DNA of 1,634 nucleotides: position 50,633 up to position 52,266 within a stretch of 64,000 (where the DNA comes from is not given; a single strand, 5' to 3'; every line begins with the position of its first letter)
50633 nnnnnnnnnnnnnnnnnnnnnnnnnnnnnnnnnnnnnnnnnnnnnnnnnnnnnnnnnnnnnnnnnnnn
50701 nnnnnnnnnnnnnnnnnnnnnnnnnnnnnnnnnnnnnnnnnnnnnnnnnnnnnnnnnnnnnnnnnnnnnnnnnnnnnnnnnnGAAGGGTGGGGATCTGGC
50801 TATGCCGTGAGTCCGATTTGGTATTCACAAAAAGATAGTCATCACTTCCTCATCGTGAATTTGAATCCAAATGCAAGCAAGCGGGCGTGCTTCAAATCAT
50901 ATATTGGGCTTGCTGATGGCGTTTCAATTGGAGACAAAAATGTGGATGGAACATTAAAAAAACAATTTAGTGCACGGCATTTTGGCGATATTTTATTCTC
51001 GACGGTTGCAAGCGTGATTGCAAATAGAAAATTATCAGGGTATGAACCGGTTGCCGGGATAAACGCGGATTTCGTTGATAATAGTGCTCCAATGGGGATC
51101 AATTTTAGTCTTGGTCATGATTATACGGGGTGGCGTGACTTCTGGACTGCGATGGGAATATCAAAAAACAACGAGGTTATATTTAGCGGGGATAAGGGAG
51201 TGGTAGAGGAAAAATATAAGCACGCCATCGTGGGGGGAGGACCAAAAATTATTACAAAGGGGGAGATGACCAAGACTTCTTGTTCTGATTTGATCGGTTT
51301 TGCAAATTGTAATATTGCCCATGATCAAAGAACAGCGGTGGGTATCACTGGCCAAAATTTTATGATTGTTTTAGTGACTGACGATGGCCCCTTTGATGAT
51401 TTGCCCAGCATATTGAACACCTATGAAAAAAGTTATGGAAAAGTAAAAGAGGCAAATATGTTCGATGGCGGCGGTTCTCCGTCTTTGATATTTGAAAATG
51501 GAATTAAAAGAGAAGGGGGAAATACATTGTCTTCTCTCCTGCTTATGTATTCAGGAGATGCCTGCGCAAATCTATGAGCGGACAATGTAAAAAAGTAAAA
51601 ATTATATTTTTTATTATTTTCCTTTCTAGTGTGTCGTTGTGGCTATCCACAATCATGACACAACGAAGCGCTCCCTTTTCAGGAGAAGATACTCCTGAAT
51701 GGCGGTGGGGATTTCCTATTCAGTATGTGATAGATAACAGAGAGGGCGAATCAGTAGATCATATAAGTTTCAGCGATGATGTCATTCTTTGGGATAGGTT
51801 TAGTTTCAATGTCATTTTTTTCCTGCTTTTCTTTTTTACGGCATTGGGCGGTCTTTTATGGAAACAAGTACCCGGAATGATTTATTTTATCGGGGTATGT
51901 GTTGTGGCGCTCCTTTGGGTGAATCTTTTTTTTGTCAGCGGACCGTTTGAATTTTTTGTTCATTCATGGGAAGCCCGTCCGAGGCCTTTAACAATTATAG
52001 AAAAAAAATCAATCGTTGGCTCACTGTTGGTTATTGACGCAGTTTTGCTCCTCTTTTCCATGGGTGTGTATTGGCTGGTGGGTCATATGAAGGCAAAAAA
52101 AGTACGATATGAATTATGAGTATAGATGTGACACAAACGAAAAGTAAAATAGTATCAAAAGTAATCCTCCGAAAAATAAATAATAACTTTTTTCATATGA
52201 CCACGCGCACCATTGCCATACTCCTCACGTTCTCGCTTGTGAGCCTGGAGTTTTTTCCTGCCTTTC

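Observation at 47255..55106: Translationally coupled operon of two giant secreted proteins plus a small membrane protein: candidate surface adhesion or attachment system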

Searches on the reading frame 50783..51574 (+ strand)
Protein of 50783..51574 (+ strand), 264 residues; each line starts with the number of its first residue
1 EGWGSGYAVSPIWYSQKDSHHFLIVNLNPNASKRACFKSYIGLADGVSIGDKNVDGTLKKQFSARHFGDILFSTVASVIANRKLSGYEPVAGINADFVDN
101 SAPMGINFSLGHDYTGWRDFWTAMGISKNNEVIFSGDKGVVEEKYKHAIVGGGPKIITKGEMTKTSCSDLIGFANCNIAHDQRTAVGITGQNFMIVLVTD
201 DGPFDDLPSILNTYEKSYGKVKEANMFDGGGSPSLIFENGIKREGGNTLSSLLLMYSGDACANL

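Call 51: search_solved_structures(query=window:50783-51574:+, max_evalue=1, show_alignments=2)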
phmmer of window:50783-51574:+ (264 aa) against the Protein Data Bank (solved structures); distinct sequences matched with E-value up to 1: 3.
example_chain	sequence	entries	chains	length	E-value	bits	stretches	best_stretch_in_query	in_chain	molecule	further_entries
5t7v_LM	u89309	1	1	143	0.84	12.3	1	128-171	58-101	50S ribosomal protein L13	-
7asn_H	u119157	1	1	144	0.85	12.3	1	128-171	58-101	50S ribosomal protein L13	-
4wce_G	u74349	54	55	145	0.86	12.3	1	128-171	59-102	50S ribosomal protein L13 | Large ribosomal subunit protein uL13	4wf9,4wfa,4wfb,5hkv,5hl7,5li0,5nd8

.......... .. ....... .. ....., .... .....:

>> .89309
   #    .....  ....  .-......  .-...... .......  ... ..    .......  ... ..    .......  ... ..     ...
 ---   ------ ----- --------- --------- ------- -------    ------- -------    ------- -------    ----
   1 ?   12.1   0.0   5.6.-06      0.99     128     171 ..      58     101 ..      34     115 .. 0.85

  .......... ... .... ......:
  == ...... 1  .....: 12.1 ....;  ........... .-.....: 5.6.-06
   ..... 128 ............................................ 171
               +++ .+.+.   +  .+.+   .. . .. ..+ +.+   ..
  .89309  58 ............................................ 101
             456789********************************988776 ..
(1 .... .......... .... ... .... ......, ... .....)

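Call 75: search_protein_representatives(protein=window:50783-51574:+)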
Query: 264 residues. Proteins with E-value up to 0.001 (for the whole library): 43; up to 1e-10: 23; up to 1e-30: 12. The best 43 are listed.
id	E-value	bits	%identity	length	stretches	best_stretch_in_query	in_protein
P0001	2.8e-175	597.6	100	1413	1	1-264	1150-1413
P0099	6.1e-60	219.4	49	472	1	10-262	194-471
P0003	4.1e-56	206.8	46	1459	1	7-261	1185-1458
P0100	6.7e-55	202.8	47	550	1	8-262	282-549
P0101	1.4e-54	201.8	47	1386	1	6-264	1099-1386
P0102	1.2e-53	198.7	46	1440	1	10-261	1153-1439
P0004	1.5e-52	195.2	50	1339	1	11-262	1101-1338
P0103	3.4e-47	177.6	43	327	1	5-261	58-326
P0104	6.1e-37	143.9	40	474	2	9-250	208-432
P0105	7.9e-37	143.6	41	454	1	19-263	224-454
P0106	1.1e-32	130.0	42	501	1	2-261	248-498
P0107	6.6e-31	124.2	37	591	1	12-262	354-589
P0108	9.0e-30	120.5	38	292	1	11-261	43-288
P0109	9.8e-30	120.3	36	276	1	18-261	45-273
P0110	9.1e-24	100.8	34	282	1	11-262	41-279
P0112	6.7e-22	94.6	37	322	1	14-262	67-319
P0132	1.2e-04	38.1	34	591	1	65-241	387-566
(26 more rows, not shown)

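Call 76: search_protein_families(library=pfam, proteins=[P0099, P0100, P0103, P0104, P0105, P0106, P0107, P0108, P0112, P0132], max_evalue=0.01)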
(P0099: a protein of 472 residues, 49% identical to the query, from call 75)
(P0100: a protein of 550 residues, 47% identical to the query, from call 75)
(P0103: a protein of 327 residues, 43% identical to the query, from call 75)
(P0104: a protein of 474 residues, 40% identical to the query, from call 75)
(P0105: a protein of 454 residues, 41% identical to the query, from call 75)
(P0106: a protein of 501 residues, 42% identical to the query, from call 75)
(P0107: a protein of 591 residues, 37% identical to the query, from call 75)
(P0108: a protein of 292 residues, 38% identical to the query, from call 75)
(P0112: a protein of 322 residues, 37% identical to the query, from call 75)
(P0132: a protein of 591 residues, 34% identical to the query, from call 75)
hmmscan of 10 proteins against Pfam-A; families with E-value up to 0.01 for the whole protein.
P0099 (472 aa): 1 family
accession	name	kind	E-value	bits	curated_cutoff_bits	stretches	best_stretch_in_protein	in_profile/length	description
PF09992.14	NAGPA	-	4.5e-11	43.7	25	1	274-454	4-151/169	Phosphodiester glycosidase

P0100 (550 aa): 2 families
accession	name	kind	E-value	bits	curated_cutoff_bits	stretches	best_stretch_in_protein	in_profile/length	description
PF09992.14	NAGPA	-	1.8e-12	48.2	25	1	363-528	4-150/169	Phosphodiester glycosidase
PF08310.17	LGFP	-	0.0011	19.7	22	0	192-224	1-30/53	LGFP repeat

P0103 (327 aa): 1 family
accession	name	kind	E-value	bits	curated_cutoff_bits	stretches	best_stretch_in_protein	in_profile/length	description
PF09992.14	NAGPA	-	6.7e-15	56.1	25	1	142-320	3-168/169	Phosphodiester glycosidase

P0104 (474 aa): 1 family
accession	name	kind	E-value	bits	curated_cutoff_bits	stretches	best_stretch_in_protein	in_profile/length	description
PF09992.14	NAGPA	-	8.4e-10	39.5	25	1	280-432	5-155/169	Phosphodiester glycosidase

P0105 (454 aa): 1 family
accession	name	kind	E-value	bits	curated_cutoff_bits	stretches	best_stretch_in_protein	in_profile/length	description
PF09992.14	NAGPA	-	2e-10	41.6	25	1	283-434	2-151/169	Phosphodiester glycosidase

P0106 (501 aa): 2 families
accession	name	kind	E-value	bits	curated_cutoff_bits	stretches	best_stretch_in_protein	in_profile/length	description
PF09992.14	NAGPA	-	8e-06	26.6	25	1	323-480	2-160/169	Phosphodiester glycosidase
PF08310.17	LGFP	-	0.0095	16.7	22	0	157-204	1-45/53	LGFP repeat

P0107 (591 aa): 1 family
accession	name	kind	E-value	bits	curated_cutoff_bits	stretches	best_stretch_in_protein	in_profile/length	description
PF09992.14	NAGPA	-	1.8e-07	31.9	25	1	422-572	4-151/169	Phosphodiester glycosidase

P0108 (292 aa): 1 family
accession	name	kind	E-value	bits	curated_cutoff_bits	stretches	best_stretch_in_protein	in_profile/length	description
PF09992.14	NAGPA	-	6.3e-12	46.5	25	1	113-260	5-147/169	Phosphodiester glycosidase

P0112 (322 aa): 1 family
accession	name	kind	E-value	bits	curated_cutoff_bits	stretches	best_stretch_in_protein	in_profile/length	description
PF09992.14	NAGPA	-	3.2e-05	24.6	25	1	132-290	3-150/169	Phosphodiester glycosidase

P0132 (591 aa): 1 family
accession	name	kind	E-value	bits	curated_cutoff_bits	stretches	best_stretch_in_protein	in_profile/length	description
PF09992.14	NAGPA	-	3.7e-37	128.5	25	1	410-587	2-168/169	Phosphodiester glycosidase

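Call 83: find_related_loci(query=A6, collection=metagenome_contigs, flank=8000)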
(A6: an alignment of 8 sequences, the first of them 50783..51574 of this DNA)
Query A6 (264 aa) in metagenome_contigs; peptide patterns used: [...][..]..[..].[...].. (x = any residue, [..] = any of these).
73 stretches matched a pattern; 2 encode a relative of the query (tblastn E <= 1e-3); 2 distinct loci.
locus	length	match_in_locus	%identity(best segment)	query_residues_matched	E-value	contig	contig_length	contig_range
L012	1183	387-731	38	159-262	1e-23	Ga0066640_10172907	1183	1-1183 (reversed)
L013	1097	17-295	46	179-263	4e-21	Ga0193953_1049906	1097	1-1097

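Call 90: search_protein_families(library=pfam, max_evalue=1, proteins=[L012:748-1149:+, L013:279-998:+])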
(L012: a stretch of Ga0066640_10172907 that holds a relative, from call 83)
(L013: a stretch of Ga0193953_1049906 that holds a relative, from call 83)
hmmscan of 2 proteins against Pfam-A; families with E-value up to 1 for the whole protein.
L012:748-1149:+ (134 aa): 0 families

L013:279-998:+ (240 aa): 4 families
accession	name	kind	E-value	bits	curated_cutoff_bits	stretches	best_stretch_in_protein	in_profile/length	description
PF02939.21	UcrQ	-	0.12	12.7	25.2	1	8-41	27-60/78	UcrQ family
PF22251.1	PFF1_TM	-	0.14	12.1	32.3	0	97-141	68-115/300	Vacuolar membrane protease, transmembrane domain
PF06898.16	YqfD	-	0.29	10.4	25.2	1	108-137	72-101/379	Putative stage IV sporulation protein YqfD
PF07403.16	DUF1505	-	0.48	11.1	25.4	1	141-218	15-89/114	Protein of unknown function (DUF1505)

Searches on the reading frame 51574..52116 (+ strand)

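Call 7: search_protein_families(library=pfam, proteins=[window:51574-52116:+], max_evalue=1)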
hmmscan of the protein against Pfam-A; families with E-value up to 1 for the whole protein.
window:51574-52116:+ (181 aa): 1 family
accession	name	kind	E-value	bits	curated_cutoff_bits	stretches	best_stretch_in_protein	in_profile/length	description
PF11992.13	TgpA_N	-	0.55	9.6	30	1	78-166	103-178/333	TgpA N-terminal domain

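Call 8: search_protein_families(library=ncbifam, proteins=[window:51574-52116:+], max_evalue=1)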
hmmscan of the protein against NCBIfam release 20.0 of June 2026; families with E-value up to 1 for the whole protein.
window:51574-52116:+ (181 aa): 2 families
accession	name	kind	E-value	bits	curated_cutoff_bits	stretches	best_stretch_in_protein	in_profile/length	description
NF008742.0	PRK11770.1-4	equivalog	0.011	15.7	155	1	76-173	6-98/147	YccF domain-containing protein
NF053549.1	FtsL_Actino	equivalog_domain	0.84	9.6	55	0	14-32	11-29/83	cell division protein FtsL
